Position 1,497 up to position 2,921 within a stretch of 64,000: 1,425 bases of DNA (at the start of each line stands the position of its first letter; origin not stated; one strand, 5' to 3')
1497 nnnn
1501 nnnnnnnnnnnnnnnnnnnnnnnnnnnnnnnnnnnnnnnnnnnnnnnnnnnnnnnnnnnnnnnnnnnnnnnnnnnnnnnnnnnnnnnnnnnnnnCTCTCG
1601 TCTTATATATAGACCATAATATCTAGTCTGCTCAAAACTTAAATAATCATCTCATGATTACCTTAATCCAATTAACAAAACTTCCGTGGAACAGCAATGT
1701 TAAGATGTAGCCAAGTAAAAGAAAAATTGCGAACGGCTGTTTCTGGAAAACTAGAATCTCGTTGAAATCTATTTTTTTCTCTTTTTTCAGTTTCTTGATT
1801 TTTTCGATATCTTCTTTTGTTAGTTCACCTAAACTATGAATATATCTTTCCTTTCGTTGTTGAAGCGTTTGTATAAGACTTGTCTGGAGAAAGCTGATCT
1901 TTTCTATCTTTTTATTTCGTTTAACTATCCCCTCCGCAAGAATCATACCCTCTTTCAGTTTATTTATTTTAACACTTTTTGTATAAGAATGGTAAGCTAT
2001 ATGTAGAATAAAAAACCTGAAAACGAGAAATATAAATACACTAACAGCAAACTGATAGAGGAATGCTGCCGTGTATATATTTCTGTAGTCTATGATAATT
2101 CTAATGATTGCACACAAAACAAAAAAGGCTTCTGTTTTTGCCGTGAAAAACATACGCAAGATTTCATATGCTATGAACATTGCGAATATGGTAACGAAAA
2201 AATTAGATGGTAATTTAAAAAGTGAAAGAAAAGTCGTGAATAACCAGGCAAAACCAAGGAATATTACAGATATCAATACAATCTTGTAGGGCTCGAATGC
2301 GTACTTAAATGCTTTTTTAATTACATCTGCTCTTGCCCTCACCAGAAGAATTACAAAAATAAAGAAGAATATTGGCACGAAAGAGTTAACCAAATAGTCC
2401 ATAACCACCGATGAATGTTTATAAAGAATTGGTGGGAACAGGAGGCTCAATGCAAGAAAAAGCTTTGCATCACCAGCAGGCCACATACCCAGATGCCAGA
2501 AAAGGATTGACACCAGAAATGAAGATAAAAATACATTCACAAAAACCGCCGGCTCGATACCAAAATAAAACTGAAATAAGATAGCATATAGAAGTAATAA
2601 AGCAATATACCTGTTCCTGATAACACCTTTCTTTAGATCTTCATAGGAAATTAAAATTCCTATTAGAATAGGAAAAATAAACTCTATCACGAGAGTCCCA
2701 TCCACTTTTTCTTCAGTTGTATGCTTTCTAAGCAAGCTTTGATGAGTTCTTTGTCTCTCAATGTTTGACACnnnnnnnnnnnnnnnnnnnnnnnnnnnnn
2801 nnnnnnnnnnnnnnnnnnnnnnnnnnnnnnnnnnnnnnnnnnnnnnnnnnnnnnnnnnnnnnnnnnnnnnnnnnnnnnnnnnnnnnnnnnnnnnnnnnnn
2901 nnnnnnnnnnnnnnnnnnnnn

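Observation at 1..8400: Fla/Tad-type filament assembly core co-operonic with two radical SAM enzymes, a Cys-rich signal-peptide protein and a prepilin-peptidase-like protein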

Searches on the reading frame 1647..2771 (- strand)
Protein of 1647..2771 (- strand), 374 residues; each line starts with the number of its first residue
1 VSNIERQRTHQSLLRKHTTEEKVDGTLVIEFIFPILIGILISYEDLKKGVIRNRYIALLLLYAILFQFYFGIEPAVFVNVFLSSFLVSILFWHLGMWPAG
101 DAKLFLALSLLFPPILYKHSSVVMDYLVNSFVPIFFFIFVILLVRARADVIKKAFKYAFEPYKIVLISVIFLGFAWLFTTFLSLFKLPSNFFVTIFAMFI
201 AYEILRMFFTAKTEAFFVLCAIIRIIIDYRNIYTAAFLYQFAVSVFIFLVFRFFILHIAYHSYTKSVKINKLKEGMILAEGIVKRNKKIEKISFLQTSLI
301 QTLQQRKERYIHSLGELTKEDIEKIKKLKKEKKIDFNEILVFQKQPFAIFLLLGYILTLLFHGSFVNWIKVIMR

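Call 4: search_protein_families(library=pfam, proteins=[window:1647-2771:-], max_evalue=0.01)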
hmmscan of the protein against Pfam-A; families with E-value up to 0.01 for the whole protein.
window:1647-2771:- (374 aa): 3 families
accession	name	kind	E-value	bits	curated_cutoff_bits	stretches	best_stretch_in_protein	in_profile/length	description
PF06819.16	Arc_PepC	-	1.4e-08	35.3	23.4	1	241-335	2-105/110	Archaeal Peptidase A24 C-terminal Domain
PF06847.16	Arc_PepC_II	-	5.8e-08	33.7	29.9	1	306-361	36-90/93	Archaeal Peptidase A24 C-terminus Type II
PF01478.23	Peptidase_A24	-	0.0037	18.1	26.5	1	35-137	4-93/104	Type IV leader peptidase family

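Call 7: search_protein_families(library=ncbifam, proteins=[window:1647-2771:-], max_evalue=0.1)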
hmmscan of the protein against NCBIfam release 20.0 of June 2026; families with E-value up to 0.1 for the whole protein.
window:1647-2771:- (374 aa): 1 family
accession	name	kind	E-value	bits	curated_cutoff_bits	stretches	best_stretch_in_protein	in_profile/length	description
NF053826.1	PrePilPeptEppA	equivalog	2.3e-14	53.5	450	1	27-362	2-332/334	prepilin peptidase EppA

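Call 48: search_protein_families(library=padloc, proteins=[window:1647-2735:-], max_evalue=0.001)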
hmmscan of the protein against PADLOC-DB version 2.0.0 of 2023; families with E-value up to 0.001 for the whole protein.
window:1647-2735:- (362 aa): 0 families

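Call 75: find_homologous_proteins(query=window:1647-2735:-, max_evalue=1e-10)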
Query window:1647-2735:- (362 aa): 33 proteins with E <= 1e-10 among 6617 candidates.
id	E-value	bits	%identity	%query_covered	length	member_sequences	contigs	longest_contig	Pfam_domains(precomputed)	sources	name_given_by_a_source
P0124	4.2e-222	755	99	100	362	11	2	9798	PF01478.24,PF06847.17,PF06819.17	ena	-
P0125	6.4e-171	587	78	96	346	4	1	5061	PF06819.17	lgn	-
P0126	9.5e-127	442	60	96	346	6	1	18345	-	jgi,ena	-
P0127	3.7e-123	430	60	95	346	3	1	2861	PF01478.24,PF06819.17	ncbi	-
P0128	7.3e-90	320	47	85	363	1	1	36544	-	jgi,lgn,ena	-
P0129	5.9e-88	314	47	94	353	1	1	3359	-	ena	-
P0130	3.6e-87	311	44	94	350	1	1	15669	PF01478.24,PF06819.17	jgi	-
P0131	1.1e-85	306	47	94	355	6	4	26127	PF01478.24,PF06819.17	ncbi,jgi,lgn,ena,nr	ncbi:MAG: prepilin peptidase [Candidatus Diapherotrites archaeon]|nr:prepilin peptidase [Candidatus 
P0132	2.3e-81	292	45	88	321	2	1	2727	-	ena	-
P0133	6.7e-81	291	41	93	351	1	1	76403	PF01478.24,PF06819.17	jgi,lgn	jgi:Flp pilus assembly protein protease CpaA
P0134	1.4e-80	290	42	95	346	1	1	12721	-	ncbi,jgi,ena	-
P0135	2.1e-78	283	43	87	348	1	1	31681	-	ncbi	ncbi:MAG: hypothetical protein QXK06_02340 [Candidatus Diapherotrites archaeon]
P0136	1.3e-77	280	43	93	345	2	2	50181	PF01478.24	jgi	-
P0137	1.4e-77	280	45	91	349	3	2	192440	PF01478.24,PF06819.17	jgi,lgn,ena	-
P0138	2.0e-77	279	42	95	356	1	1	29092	PF01478.24,PF06819.17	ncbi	ncbi:MAG: prepilin peptidase [Candidatus Diapherotrites archaeon]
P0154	3.2e-37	147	31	93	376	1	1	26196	PF01478.24,PF06847.17,PF06819.17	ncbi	-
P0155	1.0e-30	126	31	91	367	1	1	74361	-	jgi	jgi:hypothetical protein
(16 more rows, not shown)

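Call 76: find_encoding_contigs(protein=P0155, flank=10000, max_places=1)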
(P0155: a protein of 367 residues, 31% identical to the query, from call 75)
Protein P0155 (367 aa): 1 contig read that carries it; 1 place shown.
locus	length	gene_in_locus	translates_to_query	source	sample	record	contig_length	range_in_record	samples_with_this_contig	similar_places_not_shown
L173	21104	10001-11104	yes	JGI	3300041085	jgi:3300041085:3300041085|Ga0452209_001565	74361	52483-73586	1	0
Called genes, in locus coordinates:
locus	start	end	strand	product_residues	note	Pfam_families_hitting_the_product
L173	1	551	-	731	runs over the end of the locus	PF00009:GTP_EFTU, PF22042:EF-G_D2, PF03144:GTP_EFTU_D2, PF14492:EFG_III, PF03764:EFG_IV, PF00679:EFG_C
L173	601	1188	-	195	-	PF00702:Hydrolase, PF12710:HAD (weak), PF13344:Hydrolase_6 (faint), PF13419:HAD_2, PF13242:Hydrolase_like (weak)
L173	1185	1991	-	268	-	PF01015:Ribosomal_S3Ae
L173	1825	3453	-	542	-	PF01368:DHH, PF27767:Arc_Cdc45 (weak), PF21763:DHH_CID, PF02272:DHHA1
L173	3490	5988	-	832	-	PF13229:Beta_helix, PF05048:NosD, PF11617:Cu-binding_MopE (faint)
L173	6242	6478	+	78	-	-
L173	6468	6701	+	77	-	-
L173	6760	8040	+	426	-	PF13393:tRNA-synt_His, PF00587:tRNA-synt_2b (weak), PF03129:HGTP_anticodon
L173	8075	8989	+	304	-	PF01136:Peptidase_U32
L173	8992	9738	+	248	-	-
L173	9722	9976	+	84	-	PF01817:CM_2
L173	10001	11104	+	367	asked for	-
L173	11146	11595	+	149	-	PF27806:HxsD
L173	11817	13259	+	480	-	PF04055:Radical_SAM, PF13353:Fer4_12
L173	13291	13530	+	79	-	-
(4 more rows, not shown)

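Call 77: find_encoding_contigs(protein=P0154, flank=10000, max_places=1)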
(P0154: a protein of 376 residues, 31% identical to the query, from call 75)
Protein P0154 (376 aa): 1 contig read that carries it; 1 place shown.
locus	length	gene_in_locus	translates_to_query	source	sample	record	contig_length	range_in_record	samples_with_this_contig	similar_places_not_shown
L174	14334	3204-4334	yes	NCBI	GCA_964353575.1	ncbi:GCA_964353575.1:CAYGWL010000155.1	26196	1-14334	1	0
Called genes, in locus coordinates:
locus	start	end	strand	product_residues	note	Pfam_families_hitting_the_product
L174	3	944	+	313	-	?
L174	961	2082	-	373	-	PF01551:Peptidase_M23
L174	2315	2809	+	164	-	-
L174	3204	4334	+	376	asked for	PF01478:Peptidase_A24 (weak), PF06819:Arc_PepC, PF06847:Arc_PepC_II (weak)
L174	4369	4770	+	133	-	PF27806:HxsD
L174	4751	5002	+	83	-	-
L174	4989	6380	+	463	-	PF13353:Fer4_12, PF04055:Radical_SAM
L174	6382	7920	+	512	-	PF04055:Radical_SAM, PF13353:Fer4_12 (weak)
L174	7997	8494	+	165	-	-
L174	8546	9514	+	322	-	-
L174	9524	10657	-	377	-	-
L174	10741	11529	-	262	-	PF19289:PmbA_TldD_3rd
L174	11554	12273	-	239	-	-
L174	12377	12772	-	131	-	-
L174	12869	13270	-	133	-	-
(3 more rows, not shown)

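Call 78: find_encoding_contigs(protein=P0136, flank=10000, max_places=1)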
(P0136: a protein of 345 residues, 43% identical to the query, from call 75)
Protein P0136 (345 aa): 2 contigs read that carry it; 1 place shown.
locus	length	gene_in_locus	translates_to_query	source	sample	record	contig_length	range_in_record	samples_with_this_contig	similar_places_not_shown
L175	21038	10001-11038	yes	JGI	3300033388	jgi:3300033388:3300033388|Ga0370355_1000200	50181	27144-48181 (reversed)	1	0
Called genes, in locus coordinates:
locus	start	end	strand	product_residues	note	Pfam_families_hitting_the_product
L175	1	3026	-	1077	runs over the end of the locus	PF00801:PKD (weak), PF18911:PKD_4 (weak)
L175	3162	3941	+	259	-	-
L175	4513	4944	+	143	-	PF02502:LacAB_rpiB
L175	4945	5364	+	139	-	PF01951:Archease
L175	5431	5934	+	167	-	PF27806:HxsD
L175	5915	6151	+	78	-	-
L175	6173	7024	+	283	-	PF04055:Radical_SAM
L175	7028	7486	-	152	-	-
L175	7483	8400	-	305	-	PF04055:Radical_SAM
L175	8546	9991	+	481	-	PF04055:Radical_SAM, PF13186:SPASM (weak)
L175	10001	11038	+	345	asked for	PF01478:Peptidase_A24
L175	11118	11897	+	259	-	-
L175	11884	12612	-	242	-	PF02517:Rce1-like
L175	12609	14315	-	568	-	PF04055:Radical_SAM, PF13353:Fer4_12 (faint)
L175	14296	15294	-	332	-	PF04055:Radical_SAM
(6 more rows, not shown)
